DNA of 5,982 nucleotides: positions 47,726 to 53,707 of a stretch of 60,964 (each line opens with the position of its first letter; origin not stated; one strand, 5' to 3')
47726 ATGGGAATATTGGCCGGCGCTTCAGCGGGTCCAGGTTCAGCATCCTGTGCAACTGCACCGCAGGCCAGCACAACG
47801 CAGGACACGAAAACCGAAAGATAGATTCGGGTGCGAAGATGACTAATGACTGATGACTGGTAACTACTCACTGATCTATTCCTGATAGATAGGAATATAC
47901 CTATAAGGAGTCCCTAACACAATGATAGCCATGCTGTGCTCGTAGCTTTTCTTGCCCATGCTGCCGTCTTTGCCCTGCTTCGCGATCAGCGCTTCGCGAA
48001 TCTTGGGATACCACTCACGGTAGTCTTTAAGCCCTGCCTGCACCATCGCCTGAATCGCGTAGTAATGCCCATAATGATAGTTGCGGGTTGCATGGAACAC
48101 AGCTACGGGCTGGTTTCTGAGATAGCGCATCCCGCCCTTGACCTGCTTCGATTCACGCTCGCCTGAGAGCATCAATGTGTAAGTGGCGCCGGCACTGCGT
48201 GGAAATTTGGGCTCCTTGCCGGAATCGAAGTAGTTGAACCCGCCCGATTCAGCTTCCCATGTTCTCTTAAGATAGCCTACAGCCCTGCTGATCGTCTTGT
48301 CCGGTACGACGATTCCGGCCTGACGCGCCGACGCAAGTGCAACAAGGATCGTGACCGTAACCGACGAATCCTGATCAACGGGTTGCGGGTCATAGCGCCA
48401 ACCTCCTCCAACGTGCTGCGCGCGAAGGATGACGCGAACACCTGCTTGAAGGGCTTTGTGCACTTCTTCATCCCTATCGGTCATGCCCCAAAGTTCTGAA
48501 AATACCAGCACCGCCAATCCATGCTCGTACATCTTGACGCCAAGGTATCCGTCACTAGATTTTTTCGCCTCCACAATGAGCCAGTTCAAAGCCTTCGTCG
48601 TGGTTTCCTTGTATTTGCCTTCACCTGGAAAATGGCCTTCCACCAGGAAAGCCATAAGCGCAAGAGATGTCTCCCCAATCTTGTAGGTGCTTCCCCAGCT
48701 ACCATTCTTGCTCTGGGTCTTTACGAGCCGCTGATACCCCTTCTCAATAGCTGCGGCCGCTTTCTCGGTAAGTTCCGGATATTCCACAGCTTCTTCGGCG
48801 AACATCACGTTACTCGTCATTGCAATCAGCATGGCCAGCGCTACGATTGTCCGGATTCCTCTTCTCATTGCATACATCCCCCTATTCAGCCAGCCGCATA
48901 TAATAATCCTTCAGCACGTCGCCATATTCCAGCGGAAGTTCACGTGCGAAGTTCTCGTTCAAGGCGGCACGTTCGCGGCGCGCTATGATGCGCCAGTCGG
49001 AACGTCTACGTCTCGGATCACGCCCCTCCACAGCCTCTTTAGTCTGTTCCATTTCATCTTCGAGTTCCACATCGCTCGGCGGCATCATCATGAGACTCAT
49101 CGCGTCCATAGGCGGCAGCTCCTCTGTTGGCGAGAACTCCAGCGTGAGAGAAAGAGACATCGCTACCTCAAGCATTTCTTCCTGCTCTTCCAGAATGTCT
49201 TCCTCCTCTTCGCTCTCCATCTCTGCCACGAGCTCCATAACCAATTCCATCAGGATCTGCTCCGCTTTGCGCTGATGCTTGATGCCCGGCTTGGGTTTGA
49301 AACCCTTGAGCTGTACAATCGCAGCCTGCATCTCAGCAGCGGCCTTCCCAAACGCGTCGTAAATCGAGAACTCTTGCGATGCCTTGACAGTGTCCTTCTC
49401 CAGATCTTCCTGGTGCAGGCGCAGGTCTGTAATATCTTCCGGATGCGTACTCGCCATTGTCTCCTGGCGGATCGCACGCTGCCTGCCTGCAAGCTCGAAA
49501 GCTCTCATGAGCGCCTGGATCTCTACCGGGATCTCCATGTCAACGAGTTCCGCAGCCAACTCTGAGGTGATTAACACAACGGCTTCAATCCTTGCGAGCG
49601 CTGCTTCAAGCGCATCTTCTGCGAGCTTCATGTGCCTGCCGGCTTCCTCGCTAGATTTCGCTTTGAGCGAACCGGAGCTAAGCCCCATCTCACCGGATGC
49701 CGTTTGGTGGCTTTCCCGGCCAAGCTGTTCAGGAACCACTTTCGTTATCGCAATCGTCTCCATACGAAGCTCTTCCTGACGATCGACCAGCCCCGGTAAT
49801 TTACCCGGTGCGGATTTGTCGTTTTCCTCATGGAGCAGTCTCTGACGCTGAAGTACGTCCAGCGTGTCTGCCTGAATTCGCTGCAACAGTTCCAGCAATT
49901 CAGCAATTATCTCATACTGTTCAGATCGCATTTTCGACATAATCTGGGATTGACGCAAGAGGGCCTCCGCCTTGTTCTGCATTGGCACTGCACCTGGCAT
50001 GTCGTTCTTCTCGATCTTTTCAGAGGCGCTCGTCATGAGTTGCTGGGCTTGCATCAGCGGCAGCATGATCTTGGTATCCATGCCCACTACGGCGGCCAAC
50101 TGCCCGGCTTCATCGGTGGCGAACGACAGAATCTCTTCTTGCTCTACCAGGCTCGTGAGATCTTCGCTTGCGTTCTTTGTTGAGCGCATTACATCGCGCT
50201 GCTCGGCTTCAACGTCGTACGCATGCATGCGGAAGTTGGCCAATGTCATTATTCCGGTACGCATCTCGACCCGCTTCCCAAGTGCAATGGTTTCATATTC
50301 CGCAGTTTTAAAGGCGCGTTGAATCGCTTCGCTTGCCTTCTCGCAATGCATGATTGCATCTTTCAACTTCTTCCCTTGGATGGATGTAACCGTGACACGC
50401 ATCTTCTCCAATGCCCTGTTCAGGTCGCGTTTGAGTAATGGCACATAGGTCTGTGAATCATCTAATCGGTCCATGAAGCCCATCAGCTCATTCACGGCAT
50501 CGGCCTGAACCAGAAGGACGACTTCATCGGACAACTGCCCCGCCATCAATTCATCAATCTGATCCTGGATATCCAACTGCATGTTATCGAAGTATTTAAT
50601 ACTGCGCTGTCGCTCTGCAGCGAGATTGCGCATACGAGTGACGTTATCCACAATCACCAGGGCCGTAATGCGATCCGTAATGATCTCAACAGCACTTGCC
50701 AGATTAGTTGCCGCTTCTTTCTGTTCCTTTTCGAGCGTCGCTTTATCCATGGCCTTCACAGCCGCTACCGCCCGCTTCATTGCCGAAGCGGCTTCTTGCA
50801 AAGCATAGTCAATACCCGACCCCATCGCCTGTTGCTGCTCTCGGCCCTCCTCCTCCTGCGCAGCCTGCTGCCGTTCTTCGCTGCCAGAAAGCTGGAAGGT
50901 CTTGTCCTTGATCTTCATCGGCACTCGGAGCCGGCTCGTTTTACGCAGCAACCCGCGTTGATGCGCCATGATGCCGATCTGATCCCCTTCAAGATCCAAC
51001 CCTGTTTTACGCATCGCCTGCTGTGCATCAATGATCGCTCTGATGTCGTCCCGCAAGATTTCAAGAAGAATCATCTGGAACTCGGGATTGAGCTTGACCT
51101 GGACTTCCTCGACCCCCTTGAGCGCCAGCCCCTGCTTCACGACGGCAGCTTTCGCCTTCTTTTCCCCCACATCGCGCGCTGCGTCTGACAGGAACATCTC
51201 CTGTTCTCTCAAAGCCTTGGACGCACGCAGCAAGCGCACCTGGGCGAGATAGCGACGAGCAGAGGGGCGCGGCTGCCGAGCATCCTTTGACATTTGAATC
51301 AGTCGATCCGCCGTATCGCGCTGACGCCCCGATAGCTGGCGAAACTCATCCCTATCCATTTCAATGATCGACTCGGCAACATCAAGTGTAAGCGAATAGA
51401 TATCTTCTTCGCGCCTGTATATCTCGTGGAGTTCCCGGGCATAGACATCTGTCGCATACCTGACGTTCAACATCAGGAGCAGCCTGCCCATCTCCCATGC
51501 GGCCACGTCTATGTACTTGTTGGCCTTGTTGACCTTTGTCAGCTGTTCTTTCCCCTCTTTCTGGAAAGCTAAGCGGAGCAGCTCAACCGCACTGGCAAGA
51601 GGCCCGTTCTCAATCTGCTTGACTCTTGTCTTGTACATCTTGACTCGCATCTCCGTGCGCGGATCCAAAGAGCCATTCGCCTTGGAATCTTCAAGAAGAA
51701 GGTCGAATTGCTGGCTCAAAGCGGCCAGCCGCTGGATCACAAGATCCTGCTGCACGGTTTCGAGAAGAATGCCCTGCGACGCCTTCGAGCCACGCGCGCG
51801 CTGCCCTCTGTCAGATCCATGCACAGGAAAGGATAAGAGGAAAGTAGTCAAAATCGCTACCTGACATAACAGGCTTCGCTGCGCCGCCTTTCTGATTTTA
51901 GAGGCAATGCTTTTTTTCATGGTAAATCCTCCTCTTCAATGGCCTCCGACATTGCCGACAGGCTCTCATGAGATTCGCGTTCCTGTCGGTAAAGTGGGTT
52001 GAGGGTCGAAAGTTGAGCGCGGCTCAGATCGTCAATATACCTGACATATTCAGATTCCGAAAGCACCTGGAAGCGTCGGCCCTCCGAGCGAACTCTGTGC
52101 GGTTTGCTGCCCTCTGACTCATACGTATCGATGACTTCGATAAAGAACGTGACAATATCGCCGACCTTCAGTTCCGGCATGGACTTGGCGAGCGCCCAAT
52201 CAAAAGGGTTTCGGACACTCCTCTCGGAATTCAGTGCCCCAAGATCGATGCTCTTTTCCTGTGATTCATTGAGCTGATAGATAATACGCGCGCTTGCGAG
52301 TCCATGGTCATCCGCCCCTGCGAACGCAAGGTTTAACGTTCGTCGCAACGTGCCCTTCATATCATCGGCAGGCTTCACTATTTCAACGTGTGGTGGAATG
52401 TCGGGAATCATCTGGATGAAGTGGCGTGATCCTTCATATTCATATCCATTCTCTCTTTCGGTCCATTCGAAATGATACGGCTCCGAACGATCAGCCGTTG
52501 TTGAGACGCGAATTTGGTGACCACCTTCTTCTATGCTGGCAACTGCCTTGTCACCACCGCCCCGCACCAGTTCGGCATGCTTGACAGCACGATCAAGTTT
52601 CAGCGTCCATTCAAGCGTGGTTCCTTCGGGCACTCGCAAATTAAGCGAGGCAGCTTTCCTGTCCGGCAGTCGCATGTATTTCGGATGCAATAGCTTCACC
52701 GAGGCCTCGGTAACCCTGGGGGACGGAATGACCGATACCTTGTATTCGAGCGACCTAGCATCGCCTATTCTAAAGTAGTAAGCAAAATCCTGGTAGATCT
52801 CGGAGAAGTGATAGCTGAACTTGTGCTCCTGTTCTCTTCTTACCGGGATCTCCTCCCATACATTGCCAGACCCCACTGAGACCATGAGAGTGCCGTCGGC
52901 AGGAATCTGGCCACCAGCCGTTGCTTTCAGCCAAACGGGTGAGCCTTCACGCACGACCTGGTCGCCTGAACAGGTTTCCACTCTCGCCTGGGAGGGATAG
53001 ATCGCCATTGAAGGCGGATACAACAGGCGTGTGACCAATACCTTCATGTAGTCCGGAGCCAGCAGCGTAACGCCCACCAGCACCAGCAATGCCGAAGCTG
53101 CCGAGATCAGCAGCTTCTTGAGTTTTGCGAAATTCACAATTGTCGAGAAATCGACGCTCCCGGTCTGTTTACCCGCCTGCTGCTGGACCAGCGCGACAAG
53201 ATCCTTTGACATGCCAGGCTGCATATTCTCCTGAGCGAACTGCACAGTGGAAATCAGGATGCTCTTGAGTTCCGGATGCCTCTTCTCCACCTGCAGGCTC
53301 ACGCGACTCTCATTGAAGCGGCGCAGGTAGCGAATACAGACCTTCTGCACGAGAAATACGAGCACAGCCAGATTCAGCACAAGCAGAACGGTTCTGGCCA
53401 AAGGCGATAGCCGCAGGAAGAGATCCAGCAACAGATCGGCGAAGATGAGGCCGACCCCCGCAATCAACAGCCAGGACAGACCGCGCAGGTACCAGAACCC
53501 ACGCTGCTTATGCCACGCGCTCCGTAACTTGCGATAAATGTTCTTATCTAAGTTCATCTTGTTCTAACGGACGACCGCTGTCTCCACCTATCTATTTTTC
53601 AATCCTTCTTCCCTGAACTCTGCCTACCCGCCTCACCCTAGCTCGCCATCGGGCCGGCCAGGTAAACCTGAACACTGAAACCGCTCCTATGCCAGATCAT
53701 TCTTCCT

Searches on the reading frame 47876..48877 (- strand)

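Call 7: search_protein_families(library=pfam, proteins=[window:47876-48877:-])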
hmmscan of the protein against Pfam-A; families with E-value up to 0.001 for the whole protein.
window:47876-48877:- (333 aa): 1 family
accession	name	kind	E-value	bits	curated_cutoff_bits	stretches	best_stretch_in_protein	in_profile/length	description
PF13243.12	SQHop_cyclase_C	-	1.6e-06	27.9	26.1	0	21-63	71-112/319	Squalene-hopene cyclase C-terminal domain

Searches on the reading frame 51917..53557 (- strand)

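Call 7: search_protein_families(library=pfam, proteins=[window:51917-53557:-])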
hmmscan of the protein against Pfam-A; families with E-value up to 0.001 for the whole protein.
window:51917-53557:- (546 aa): 1 family
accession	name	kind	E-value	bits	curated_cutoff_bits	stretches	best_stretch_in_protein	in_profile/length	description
PF13779.11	DUF4175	-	7.3e-10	38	27.3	1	300-439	207-329/825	Domain of unknown function (DUF4175)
